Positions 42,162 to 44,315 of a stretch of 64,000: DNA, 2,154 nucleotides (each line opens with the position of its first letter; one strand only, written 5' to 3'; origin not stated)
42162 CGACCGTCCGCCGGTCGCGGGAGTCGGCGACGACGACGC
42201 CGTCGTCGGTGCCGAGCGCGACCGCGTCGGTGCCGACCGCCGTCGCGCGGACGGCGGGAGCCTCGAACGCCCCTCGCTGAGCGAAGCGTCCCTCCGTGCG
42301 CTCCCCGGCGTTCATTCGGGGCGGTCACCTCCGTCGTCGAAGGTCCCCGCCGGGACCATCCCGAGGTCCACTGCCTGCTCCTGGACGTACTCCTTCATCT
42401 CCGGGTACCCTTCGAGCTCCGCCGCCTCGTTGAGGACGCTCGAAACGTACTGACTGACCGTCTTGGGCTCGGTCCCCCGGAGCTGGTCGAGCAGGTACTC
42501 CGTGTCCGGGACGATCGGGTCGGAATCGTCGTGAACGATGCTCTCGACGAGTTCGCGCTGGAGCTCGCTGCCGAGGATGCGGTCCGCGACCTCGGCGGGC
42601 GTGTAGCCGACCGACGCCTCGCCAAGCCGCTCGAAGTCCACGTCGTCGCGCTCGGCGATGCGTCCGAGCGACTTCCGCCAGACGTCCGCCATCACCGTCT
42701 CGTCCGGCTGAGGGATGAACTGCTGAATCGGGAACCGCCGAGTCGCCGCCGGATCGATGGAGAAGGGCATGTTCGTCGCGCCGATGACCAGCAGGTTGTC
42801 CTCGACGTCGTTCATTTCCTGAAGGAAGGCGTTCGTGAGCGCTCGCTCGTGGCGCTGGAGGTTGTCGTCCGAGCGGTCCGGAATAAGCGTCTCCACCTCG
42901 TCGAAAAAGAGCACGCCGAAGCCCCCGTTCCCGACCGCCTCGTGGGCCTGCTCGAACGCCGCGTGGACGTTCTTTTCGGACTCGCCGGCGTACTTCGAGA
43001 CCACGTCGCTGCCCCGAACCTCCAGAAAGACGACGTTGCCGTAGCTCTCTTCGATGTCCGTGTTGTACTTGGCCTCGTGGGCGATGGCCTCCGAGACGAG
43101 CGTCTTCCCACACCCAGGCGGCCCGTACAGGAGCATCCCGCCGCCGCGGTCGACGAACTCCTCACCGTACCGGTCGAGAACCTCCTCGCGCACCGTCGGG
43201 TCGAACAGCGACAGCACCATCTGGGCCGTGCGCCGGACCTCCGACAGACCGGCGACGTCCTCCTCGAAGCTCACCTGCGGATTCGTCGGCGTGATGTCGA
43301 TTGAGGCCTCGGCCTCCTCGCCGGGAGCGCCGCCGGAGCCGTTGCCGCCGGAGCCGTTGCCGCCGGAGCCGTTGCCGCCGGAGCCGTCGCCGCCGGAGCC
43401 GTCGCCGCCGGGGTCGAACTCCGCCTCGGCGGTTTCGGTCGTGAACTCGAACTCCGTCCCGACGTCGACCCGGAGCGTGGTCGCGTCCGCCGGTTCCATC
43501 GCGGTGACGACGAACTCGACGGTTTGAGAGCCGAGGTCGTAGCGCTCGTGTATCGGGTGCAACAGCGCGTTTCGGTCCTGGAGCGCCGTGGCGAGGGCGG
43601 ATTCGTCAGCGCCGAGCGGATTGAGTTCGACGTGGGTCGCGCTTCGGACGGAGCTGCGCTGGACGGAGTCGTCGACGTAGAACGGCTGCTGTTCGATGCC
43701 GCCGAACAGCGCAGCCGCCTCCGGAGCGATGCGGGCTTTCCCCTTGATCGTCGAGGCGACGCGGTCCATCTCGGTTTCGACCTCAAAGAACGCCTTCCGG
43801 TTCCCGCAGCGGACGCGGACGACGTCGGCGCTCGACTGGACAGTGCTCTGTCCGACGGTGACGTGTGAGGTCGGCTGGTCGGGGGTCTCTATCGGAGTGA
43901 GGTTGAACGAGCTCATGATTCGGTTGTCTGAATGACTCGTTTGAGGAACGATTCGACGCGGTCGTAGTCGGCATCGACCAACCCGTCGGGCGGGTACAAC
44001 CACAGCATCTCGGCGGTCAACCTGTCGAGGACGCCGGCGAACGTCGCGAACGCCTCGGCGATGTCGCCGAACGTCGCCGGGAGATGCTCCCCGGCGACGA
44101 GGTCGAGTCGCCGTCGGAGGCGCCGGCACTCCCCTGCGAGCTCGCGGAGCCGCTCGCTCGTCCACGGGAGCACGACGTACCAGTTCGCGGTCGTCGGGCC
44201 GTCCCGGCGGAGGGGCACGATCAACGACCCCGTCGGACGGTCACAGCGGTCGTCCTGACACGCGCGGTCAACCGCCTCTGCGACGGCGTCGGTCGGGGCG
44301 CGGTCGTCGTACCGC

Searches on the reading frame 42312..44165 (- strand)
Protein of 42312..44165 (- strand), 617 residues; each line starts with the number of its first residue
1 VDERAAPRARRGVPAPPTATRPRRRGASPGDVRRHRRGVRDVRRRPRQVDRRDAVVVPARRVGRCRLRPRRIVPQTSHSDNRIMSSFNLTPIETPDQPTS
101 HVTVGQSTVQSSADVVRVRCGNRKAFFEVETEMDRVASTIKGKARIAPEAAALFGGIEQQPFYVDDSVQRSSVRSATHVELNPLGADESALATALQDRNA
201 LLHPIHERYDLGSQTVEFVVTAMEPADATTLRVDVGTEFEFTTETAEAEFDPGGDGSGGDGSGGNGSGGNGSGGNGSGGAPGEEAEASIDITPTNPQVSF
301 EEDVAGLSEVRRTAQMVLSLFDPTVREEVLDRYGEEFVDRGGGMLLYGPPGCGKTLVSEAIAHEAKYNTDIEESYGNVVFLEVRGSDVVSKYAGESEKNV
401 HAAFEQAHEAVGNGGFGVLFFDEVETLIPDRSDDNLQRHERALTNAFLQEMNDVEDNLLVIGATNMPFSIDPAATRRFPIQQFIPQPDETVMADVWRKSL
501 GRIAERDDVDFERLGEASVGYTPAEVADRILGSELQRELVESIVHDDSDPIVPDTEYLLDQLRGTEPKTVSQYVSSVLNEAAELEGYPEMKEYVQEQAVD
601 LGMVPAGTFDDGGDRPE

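Call 12: search_protein_families(library=pfam, proteins=[window:42312-44165:-], max_evalue=0.01)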
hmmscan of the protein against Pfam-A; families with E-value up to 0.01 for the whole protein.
window:42312-44165:- (617 aa): 8 families
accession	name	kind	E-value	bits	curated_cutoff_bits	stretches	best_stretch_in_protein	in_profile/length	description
PF00004.35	AAA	-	8.6e-31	107.5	21.2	1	344-485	1-130/131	ATPase family associated with various cellular activities (AAA)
PF13191.12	AAA_16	-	5e-05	24.3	32.6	1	331-432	14-113/167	AAA ATPase domain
PF07724.20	AAA_2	-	0.0013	19.2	27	1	344-442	6-90/166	AAA domain (Cdc48 subfamily)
PF13401.12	AAA_22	-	0.0015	19.3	27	1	341-445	5-109/130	AAA domain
PF00910.28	RNA_helicase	-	0.0027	18.6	21.5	1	345-395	2-50/105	RNA helicase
PF07728.20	AAA_5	-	0.0043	17.5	22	0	344-366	2-25/139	AAA domain (dynein-related subfamily)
PF13521.12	AAA_28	-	0.0051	17.5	27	0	345-422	3-80/164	AAA domain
PF05496.18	RuvB_N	-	0.006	16.8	27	0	344-369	36-61/159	Holliday junction DNA helicase RuvB P-loop domain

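Call 65: search_solved_structures(query=window:42312-44165:-, max_evalue=1e-10)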
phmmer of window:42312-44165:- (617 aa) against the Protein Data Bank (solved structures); distinct sequences matched with E-value up to 1e-10: 237 (the best 60 are shown).
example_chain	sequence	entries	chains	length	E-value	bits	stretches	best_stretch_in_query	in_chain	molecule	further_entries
9m4n_A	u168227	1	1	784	1.9e-48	168.9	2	338-543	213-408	Cell division control protein 48 homolog A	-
9m3v_A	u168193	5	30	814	2.2e-48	168.7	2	338-543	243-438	Cell division control protein 48 homolog A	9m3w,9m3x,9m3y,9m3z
7wub_D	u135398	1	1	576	1.1e-47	166.5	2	295-529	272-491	Transitional endoplasmic reticulum ATPase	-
7wub_C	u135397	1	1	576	1.1e-47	166.4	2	295-528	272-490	Transitional endoplasmic reticulum ATPase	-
7rlj_A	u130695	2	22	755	2.8e-47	165.1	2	295-528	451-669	Transitional endoplasmic reticulum ATPase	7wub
8yka_A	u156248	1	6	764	2.9e-47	165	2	295-528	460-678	Transitional endoplasmic reticulum ATPase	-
6mck_A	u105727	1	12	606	1.3e-45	159.6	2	295-529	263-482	Transitional endoplasmic reticulum ATPase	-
7rlh_A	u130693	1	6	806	3.1e-45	158.3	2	295-528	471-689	Transitional endoplasmic reticulum ATPase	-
7rlg_A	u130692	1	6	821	3.3e-45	158.2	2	295-528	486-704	Transitional endoplasmic reticulum ATPase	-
7rlb_A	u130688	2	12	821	3.5e-45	158.1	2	295-528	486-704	Transitional endoplasmic reticulum ATPase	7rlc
7k57_A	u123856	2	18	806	3.7e-45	158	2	295-528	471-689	Transitional endoplasmic reticulum ATPase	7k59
7rlf_A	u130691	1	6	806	3.8e-45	158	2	295-528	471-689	Transitional endoplasmic reticulum ATPase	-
7y4w_A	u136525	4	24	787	3.8e-45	158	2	295-528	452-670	Transitional endoplasmic reticulum ATPase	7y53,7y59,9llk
5c18_A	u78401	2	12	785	3.9e-45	158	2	295-528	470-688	Transitional endoplasmic reticulum ATPase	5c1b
7rld_A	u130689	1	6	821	4.1e-45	157.9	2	295-528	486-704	Transitional endoplasmic reticulum ATPase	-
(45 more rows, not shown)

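Call 66: search_protein_families(library=ncbifam, proteins=[window:42312-44165:-], max_evalue=0.01)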
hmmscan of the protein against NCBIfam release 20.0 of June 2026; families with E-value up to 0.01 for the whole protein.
window:42312-44165:- (617 aa): 22 families
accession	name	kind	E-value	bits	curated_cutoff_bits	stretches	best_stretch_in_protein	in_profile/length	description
TIGR01243.1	CDC48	subfamily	2.1e-31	109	802.65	1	296-530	448-665/733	CDC48 family AAA ATPase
NF041006.2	cell_div_CdvC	equivalog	3.6e-30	105.1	650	1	291-567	93-351/370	cell division protein CdvC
TIGR03689.1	pup_AAA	equivalog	6.1e-30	104.4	504.75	1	295-502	176-380/512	proteasome ATPase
NF042959.1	IteA_antiphage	equivalog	1e-24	87.4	510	1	342-534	126-301/367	anti-phage ATPase IteA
NF003069.1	PRK03992.1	subfamily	3.7e-22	79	500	1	294-527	124-342/379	proteasome-activating nucleotidase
TIGR01242.2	TIGR01242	subfamily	1.3e-21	77.1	500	1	294-526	107-324/362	proteasome-activating nucleotidase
TIGR01241.2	FtsH_fam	equivalog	2.3e-19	69.6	600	1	294-528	155-373/598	ATP-dependent zinc metalloprotease FtsH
NF047747.1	PrtsmActNtasePan2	equivalog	1.1e-17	64.3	700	1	294-527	144-362/397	proteasome-activating nucleotidase Pan2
NF047748.1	PrtsmActNtasePan1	equivalog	8.2e-17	61.3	750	1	294-526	141-358/405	proteasome-activating nucleotidase Pan1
NF008004.0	PRK10733.1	equivalog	1.4e-15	56.3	1008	1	302-529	152-364/644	ATP-dependent zinc metalloprotease FtsH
TIGR03922.1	T7SS_EccA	equivalog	7.6e-11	41.3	466.65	1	340-463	311-422/557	type VII secretion AAA-ATPase EccA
TIGR02881.1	spore_V_K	equivalog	5.6e-05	22.3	422.95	1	343-486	44-177/261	stage V sporulation protein K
NF003229.0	PRK04195.1-5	equivalog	0.00011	21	280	1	342-368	45-71/413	replication factor C large subunit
NF038214.1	IS21_help_AAA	equivalog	0.00031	20.5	200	1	334-366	83-115/232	IS21-like element helper ATPase IstB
NF003230.0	PRK04195.1-6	equivalog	0.0011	17.8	441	1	332-368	28-66/494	replication factor C large subunit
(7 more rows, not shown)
